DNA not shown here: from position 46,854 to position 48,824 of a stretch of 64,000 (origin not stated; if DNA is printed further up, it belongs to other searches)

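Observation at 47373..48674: Unusual fusion: Cas9/McrA-like HNH motif joined to a polytopic membrane and coiled-coil half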

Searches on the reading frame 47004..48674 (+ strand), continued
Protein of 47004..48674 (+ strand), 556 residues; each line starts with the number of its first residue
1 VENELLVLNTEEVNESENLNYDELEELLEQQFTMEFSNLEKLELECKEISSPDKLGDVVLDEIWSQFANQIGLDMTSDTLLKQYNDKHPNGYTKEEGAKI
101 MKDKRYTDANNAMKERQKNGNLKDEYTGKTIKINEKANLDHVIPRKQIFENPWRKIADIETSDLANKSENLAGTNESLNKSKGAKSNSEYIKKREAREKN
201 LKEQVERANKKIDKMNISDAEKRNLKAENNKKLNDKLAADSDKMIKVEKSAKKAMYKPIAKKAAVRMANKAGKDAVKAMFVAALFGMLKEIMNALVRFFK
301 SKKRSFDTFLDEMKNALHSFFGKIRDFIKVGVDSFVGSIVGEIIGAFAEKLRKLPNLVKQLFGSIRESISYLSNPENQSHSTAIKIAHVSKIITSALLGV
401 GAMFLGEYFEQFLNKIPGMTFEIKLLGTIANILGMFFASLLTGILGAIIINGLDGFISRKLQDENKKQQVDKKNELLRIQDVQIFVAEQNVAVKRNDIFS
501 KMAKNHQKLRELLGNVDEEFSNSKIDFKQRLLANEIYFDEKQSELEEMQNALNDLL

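Call 23: search_solved_structures(query=A1, max_evalue=1, show_alignments=3)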
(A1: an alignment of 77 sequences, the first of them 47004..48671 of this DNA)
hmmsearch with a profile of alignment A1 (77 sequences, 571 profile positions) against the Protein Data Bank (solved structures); distinct sequences matched with E-value up to 1: 5.
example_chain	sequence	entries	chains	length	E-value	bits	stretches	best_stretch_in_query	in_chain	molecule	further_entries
8ek4_A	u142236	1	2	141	0.012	17.6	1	316-413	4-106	Ice-binding protein TIP-99a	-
5cwb_A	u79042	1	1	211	0.033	16.1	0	258-369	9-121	Designed helical repeat protein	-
7mwr_B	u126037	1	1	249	0.049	15.5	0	258-368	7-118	LHD101B4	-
9d93_Pa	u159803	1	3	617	0.18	13.7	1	355-472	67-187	Tail spike, gp29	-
6vfi_A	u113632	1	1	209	0.78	11.6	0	306-423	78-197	O43_dn18A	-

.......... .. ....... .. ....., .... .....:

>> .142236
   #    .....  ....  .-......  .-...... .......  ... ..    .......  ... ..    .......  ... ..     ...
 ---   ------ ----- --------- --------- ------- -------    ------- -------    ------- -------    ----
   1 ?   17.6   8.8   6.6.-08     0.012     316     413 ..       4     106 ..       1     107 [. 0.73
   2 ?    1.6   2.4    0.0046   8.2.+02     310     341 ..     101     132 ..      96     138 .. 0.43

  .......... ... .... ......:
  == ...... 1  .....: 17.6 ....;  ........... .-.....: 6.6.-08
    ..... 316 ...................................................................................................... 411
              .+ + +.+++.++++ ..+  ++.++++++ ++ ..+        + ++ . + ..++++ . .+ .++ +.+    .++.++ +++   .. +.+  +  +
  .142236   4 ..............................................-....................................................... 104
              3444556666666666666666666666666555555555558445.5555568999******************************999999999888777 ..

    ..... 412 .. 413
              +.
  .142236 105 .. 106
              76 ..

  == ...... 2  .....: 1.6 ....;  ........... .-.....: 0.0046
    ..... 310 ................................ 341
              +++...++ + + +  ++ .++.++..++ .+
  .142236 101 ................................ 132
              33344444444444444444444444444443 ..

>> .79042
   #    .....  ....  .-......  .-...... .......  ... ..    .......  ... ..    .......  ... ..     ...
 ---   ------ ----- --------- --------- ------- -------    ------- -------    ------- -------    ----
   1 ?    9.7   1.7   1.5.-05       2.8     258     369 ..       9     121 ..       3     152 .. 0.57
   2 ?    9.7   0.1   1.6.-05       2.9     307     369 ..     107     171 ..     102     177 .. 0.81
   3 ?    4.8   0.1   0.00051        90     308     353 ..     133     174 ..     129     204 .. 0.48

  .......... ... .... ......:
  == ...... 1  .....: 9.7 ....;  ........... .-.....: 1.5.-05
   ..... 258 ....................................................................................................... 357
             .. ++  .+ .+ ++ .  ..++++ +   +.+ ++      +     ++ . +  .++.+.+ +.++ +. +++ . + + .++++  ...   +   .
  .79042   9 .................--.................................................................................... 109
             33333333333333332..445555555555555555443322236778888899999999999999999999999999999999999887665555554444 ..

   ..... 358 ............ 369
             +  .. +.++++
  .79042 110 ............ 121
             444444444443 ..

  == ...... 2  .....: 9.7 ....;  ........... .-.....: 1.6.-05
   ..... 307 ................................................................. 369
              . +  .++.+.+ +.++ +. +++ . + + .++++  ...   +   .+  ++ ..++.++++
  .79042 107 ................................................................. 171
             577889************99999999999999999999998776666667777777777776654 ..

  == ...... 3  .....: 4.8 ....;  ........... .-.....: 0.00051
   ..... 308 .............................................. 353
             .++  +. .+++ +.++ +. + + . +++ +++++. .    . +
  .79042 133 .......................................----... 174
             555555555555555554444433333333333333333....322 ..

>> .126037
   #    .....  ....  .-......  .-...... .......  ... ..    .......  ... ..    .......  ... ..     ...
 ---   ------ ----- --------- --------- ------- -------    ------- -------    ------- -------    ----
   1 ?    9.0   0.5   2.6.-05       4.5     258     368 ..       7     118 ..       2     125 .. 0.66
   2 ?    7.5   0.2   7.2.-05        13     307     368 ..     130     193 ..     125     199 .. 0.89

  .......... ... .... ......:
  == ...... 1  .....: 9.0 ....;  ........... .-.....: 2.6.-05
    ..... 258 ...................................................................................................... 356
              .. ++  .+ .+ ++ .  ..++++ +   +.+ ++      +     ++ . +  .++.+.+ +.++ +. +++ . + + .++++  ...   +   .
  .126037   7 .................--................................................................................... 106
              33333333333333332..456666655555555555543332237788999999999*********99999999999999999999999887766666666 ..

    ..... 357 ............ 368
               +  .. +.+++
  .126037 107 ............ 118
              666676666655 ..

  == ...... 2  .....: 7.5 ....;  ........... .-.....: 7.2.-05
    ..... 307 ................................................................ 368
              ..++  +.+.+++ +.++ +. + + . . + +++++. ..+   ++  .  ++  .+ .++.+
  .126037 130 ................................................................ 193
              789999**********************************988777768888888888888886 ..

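Call 26: predict_structure(alignment_id=A1)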
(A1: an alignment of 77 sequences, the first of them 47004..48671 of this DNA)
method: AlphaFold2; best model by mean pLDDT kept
length: 556 residues; sequences in the alignment: 77
mean_pLDDT: 81.9   pTM: 0.48
mean pLDDT of the five models: 81.9, 81.4, 79.0, 77.9, 75.4
residues with pLDDT >= 90: 200; 70-90: 241; 50-70: 94; < 50: 21
segments of 3 or more residues with pLDDT < 50: 332-348
pLDDT, mean of each block of 10 residues (from residue 1): 55 62 89 87 73 69 70 60 80 94 98 98 98 97 96 87 97 97 95 93 97 98 97 95 97 86 66 58 77 83 87 87 71 39 38 67 84 89 90 87 86 86 75 85 85 85 88 90 90 91 91 82 60 57 76 71
secondary structure, 60 per line:
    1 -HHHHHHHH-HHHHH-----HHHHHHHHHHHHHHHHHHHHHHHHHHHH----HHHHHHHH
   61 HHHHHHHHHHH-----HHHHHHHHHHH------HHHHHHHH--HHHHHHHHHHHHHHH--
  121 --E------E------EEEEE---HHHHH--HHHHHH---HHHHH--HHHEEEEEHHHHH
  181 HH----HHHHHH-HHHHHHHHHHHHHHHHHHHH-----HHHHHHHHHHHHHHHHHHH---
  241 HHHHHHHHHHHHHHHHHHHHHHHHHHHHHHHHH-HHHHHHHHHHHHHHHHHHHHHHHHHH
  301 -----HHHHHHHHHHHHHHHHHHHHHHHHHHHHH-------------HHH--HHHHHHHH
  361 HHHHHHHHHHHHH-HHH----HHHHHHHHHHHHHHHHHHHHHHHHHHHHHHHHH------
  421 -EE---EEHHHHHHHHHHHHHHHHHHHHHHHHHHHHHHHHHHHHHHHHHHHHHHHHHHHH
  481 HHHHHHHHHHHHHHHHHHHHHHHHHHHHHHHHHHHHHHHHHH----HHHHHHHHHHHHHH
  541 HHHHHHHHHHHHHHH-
elements in order: H2-9 H11-15 H21-48 H53-71 H77-87 H94-101 H104-118 E137-141 H145-149 H152-157 H161-165 E171-175 H176-182 H187-192 H194-213 H219-237 H241-273 H275-300 H306-334 H353-373 H382-414 H429-522 H527-555

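Call 30: fold_search(model_id=the predicted structure, library=pdb)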
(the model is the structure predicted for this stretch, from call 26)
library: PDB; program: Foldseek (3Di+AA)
matches with E <= 10: 84; with E <= 0.001: 0
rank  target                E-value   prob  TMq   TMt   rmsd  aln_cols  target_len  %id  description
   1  8jsx                  5.1e-01  0.11  0.10  0.13  27.5       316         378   11  VMAT2 complex with noradrenaline in lumen-facing state (released 2024-05-08)
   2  8jsw                  5.4e-01  0.11  0.10  0.12  26.6       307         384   12  Human VMAT2 complex with serotonin (released 2023-11-29)
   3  5i7d_A                8.1e-01  0.08  0.11  0.14  44.6       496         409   10  Crystal Structure of srGAP2 F-BARx WT Form-2 (released 2017-08-30)
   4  7d5q_A                8.5e-01  0.10  0.09  0.11  20.6       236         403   12  Structure of NorC transporter (K398A mutant) in an outward-open conformation in complex with a single-chain Indian cam (released 2021-06-09)
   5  5ayh                  1.1e+00  0.18  0.12  0.24  34.0       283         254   12  Structure of the entire dynein stalk region (released 2015-12-16)
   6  8jtb                  1.2e+00  0.07  0.10  0.12  27.4       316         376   11  VMAT2 complex with dopamine (released 2024-05-08)
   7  9wji                  1.6e+00  0.08  0.12  0.15  24.6       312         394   11  Alkylsulfone-bound human VAChT (released 2025-11-05)
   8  8thr                  2.0e+00  0.06  0.10  0.13  27.4       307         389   11  Structure of the human vesicular monoamine transporter 2 (VMAT2) bound to tetrabenazine in an occluded conformation (released 2023-10-25)
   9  9gv5                  2.1e+00  0.07  0.09  0.12  20.1       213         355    9  Human monocarboxylate transporter 8 D424N mutant (released 2025-05-21)
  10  8xo9                  2.1e+00  0.04  0.09  0.11  26.9       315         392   12  VMAT2 complex with noradrenaline in cytosol-facing state (released 2024-05-08)
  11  8t69                  2.3e+00  0.05  0.09  0.12  27.4       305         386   12  Human VMAT2 in complex with tetrabenazine (released 2023-11-01)
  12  9ayb                  3.0e+00  0.07  0.12  0.14  24.6       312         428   10  Structure of Apo Sialin S61A mutant (released 2024-05-29)
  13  8x3k                  3.2e+00  0.04  0.10  0.13  26.5       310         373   11  Cryo-EM structure of human VMAT2 in complex with serotonin. (released 2025-01-15)
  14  8w20_A                3.3e+00  0.02  0.08  0.07  53.0       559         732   11  Umb1 umbrella toxin particle (released 2024-04-17)
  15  9jkv_A                3.5e+00  0.16  0.14  0.24  14.2       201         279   12  IBC-HCAR3-Gi complex (released 2025-10-29)
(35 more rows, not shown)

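Call 36: find_related_loci(query=A4, collection=genome_contigs, flank=8000)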
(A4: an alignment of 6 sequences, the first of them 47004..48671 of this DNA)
Query A4 (556 aa) in genome_contigs; peptide patterns used: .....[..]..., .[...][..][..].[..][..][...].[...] (x = any residue, [..] = any of these).
266 stretches matched a pattern; 100 encode a relative of the query (tblastn E <= 1e-3); the best 80 are kept; 80 distinct loci.
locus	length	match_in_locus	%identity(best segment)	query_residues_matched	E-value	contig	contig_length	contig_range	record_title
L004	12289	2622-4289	98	1-556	0e+0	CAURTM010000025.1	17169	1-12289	MAG TPA_asm: uncultured Streptococcus sp. isolate ERR9969185_bin.30_MetaWRAP_v1.3_MAG genome assembly, contig: ERZ216159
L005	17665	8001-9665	98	1-556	0e+0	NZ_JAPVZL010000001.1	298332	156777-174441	Streptococcus sp. 20925_1_69 contig00001, whole genome shotgun sequence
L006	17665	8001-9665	98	1-556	0e+0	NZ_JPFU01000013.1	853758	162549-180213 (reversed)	Streptococcus mitis strain SK629 gsmSK629.contig.12_1, whole genome shotgun sequence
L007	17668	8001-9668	94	1-556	0e+0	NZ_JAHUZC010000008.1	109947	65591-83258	Streptococcus vulneris strain DM3B3 NODE_8_length_109947_cov_294.113725, whole genome shotgun sequence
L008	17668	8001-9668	91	1-556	0e+0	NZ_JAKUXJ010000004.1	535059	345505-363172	Streptococcus mitis strain D13054009 D13054009_S15_contig_4_consensus, whole genome shotgun sequence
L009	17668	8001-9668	92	1-556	0e+0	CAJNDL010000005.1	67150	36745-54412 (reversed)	unidentified bacterium isolate Streptococcus species genome assembly, contig: NODE_5_length_67150_cov_34.3305, whole gen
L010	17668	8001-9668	90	1-556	0e+0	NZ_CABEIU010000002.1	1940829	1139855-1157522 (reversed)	Streptococcus oralis strain NCTC10232, whole genome shotgun sequence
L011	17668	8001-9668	89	1-556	0e+0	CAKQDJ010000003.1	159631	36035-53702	MAG: uncultured Streptococcus sp. isolate REFINED_METABAT215_TOP10_CONTIGS_1500_ASSEMBLY_K77_MERGED__Nepal_MoBio_Fiber-H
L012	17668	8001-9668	89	1-556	0e+0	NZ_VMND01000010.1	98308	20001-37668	Streptococcus sp. k-163 k-163_S2_L001_R1_001_(paired)_contig_10, whole genome shotgun sequence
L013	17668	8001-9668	89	1-556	0e+0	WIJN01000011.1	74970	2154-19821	Streptococcus mitis strain SM13 NODE_11_length_74970_cov_17.837046, whole genome shotgun sequence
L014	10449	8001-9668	88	1-556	0e+0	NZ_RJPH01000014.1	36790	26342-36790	Streptococcus oralis subsp. dentisani strain BCA2 D8805_contig014, whole genome shotgun sequence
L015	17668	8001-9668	88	1-556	0e+0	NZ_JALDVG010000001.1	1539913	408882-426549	Streptococcus oralis strain S14 NODE_1_length_1539913_cov_136.781490, whole genome shotgun sequence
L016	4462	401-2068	88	1-556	0e+0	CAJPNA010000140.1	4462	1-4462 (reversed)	MAG: uncultured Carnobacterium sp. isolate SRR9217391-mag-bin.7 genome assembly, contig: SRR9217391-mag-bin.7_3564, whol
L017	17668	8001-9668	88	1-556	0e+0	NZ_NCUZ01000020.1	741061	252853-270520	Streptococcus oralis subsp. dentisani strain RH_55407_11 s_oralis_RH_55407_11_ID_1, whole genome shotgun sequence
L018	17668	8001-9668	89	1-556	0e+0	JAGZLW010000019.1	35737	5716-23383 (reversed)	MAG: Streptococcus mitis isolate L3_114_025G1_dasL3_114_025G1_concoct_29 L3_114_025G1_scaffold_58, whole genome shotgun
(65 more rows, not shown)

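Call 44: search_protein_families(library=padloc, proteins=[L002:4408-5622:+, L002:5632-7218:+, L003:5776-7350:+, L003:7347-8513:+, L001:5926-7581:+, L001:7599-7973:+, L001:7983-9104:+, L001:9104-10210:+, L002:3426-4418:+], max_evalue=0.01)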
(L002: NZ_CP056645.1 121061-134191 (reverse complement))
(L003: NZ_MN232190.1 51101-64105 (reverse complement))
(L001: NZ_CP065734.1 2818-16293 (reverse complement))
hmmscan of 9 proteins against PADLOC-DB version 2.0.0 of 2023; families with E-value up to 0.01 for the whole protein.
L002:4408-5622:+ (404 aa): 4 families
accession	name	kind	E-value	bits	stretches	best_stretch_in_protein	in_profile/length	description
PDLC04111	JukA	-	2.4e-58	195.5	1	10-238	12-244/250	-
PDLC04113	JukA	-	1.5e-48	163.6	1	6-234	8-240/245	-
PDLC04112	JukA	-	3.4e-27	93.6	1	6-232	8-218/234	-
PDLC03841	LeoBC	-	0.0057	13.8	0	162-206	445-490/601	-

L002:5632-7218:+ (528 aa): 1 family
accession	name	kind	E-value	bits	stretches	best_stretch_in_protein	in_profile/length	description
PDLC04630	PDC-M40B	-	6.2e-62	208.1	2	242-512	201-463/547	-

L003:5776-7350:+ (524 aa): 1 family
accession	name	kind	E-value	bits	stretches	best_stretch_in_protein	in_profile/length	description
PDLC04630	PDC-M40B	-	1.2e-101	339.2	1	10-514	4-545/547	-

L003:7347-8513:+ (388 aa): 7 families
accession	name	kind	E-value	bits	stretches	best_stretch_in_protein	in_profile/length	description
PDLC04634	PDC-M40C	-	2.3e-26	91.2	1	7-173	10-182/344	-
PDLC04633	PDC-M40C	-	2.4e-16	58.2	1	8-268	11-265/317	-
PDLC04632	PDC-M40C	-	1.5e-12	45.3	1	8-177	14-189/346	-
PDLC04631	PDC-M40C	-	8e-11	40.3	1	2-138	10-152/271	-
PDLC03865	LmuB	-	0.003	13.8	0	26-343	331-680/1007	-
PDLC03859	LmuB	-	0.0041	14.4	1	38-339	230-487/611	-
PDLC00551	JetC2|JetC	-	0.0077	12.1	1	93-348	282-1059/1365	DUF3584 domain; MukB-like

L001:5926-7581:+ (551 aa): 1 family
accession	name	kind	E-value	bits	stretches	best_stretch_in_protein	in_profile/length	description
PDLC04630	PDC-M40B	-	3.5e-12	43.9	1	103-513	67-483/547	-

L001:7599-7973:+ (124 aa): 1 family
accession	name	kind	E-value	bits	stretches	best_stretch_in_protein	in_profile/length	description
PDLC00254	LmuB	-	0.0019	14.9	1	21-95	366-442/563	AAA ATPase domain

L001:7983-9104:+ (373 aa): 5 families
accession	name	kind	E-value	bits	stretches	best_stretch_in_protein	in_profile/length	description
PDLC03865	LmuB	-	1.7e-05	21.2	1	52-350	532-850/1007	-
PDLC03859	LmuB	-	6.5e-05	20.3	1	60-343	224-479/611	-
PDLC00650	ZorA3|ZorA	-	0.00035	17.2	1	105-346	479-730/1063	MotA/ExbB/TolQ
PDLC00648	ZorA3|ZorA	-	0.00056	16.8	2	202-349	314-465/692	MotA/ExbB/TolQ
PDLC00581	JetC3|JetC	-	0.0011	14.8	1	49-340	821-1100/1473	DUF3584 domain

L001:9104-10210:+ (368 aa): 6 families
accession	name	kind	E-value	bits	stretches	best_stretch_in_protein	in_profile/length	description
PDLC04232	IetA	-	1.8e-08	32.2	1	101-217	79-187/330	-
PDLC03838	DolB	-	1.9e-08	32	2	265-336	292-364/375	-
PDLC02196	IetA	-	1.7e-07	29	1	109-217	93-193/374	-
PDLC00915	TRIP13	-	4.9e-06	24.2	1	105-201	29-123/302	TRIP13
PDLC02195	IetA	-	0.00017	19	1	97-212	96-203/395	-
PDLC04140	mad8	-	0.0007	17.2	0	202-274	189-250/314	mads_8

L002:3426-4418:+ (330 aa): 3 families
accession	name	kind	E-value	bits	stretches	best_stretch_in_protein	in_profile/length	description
PDLC01457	WYL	-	4.8e-16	57.1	1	15-272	7-207/229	"CAS-I,CAS-II,CAS-III,CAS-IV,CAS-V,CAS-VI; associated_signaling"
PDLC01652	WYL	-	4e-14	51.2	1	155-311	16-142/162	"CAS-I,CAS-II,CAS-III,CAS-IV,CAS-V,CAS-VI; associated_signaling"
PDLC01766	Cas3c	-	0.0062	12.7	1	129-297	107-279/1009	-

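Call 49: find_encoding_contigs(protein=P0145, flank=8000, max_places=4)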
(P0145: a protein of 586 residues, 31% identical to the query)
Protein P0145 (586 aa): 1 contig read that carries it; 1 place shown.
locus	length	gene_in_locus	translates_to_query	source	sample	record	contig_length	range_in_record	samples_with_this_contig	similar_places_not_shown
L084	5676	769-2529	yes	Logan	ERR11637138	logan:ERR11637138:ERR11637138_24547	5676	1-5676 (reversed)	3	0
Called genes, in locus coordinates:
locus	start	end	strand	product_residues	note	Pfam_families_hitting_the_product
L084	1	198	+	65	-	?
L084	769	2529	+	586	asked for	-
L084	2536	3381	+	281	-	PF05377:FlaC_arch (faint)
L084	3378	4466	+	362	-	PF00004:AAA, PF17866:AAA_lid_6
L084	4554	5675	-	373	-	?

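Call 50: find_encoding_contigs(protein=P0223, flank=8000, max_places=3)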
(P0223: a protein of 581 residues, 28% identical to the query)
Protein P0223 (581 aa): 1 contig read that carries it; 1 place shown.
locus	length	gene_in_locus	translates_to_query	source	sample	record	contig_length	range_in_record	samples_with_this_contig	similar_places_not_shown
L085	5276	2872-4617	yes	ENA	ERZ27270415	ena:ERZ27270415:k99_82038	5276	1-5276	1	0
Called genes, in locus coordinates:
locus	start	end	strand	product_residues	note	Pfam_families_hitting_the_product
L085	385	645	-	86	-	PF01084:Ribosomal_S18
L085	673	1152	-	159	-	PF00436:SSB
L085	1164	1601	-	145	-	PF01250:Ribosomal_S6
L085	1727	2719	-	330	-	PF06144:DNA_pol3_delta (weak), PF27254:HP_1247_M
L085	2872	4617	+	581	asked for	-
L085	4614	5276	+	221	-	?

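Call 51: find_encoding_contigs(protein=P0262, flank=8000, max_places=3)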
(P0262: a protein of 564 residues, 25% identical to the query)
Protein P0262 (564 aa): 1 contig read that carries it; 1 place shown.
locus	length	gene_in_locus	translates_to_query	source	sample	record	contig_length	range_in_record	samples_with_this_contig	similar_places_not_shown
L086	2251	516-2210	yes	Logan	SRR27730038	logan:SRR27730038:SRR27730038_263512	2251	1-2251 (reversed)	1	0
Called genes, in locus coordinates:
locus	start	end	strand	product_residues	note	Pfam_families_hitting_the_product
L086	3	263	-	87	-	?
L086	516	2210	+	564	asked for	-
